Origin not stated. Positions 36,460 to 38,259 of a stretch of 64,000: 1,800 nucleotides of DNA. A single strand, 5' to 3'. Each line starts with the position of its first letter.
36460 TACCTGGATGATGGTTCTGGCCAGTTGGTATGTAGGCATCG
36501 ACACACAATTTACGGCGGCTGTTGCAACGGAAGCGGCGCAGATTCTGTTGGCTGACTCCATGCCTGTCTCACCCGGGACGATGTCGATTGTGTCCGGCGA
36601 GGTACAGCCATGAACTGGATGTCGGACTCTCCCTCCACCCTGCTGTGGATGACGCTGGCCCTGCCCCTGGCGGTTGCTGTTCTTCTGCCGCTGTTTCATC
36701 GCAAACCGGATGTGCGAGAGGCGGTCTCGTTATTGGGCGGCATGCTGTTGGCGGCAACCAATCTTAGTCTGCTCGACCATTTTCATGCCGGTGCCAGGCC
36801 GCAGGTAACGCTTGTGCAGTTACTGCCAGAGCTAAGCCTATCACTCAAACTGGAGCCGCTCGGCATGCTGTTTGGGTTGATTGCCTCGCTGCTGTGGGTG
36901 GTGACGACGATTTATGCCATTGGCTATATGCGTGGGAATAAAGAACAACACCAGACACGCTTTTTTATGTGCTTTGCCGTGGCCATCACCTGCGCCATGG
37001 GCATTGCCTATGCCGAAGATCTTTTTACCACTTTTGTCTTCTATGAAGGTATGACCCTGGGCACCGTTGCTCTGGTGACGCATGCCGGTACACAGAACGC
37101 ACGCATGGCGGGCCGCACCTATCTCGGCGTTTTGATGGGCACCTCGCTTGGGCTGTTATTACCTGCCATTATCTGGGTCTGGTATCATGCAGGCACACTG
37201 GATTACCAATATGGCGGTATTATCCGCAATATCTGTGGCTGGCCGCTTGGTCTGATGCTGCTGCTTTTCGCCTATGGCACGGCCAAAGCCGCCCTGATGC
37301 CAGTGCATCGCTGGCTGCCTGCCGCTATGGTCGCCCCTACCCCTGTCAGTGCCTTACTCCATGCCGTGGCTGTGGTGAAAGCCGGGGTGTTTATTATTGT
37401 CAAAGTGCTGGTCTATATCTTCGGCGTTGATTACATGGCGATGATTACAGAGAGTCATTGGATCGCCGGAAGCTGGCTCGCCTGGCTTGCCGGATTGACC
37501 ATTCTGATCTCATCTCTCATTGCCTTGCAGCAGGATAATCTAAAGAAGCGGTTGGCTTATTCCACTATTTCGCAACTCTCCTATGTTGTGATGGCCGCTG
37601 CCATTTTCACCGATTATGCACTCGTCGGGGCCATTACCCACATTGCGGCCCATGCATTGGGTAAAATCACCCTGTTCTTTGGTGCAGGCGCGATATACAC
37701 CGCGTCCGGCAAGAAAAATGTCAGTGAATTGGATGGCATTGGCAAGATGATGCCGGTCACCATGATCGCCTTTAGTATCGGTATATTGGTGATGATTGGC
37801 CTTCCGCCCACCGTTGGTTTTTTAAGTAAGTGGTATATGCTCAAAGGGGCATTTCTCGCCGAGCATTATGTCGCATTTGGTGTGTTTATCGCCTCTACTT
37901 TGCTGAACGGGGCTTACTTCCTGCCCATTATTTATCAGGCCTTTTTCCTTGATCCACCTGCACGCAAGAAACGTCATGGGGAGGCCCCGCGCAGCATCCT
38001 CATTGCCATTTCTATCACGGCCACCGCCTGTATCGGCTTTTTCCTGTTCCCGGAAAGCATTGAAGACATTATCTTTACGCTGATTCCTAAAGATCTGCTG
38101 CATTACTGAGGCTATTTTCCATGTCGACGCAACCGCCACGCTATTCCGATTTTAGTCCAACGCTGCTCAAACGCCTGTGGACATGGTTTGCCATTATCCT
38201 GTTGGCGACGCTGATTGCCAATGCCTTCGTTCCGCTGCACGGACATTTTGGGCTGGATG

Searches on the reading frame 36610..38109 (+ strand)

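Call 79: search_protein_families(library=pfam, proteins=[window:36610-38109:+], max_evalue=0.0001)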
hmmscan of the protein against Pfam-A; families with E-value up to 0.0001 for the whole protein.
window:36610-38109:+ (499 aa): 2 families
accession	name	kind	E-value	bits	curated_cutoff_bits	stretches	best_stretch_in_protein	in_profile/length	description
PF00361.26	Proton_antipo_M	-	8.4e-53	179.9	21.5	1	135-430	1-291/294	NADH:quinone oxidoreductase/Mrp antiporter, TM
PF00662.26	Proton_antipo_N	-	2.2e-05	24.7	24.5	1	75-119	9-51/51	NADH-Ubiquinone oxidoreductase (complex I), chain 5 N-terminus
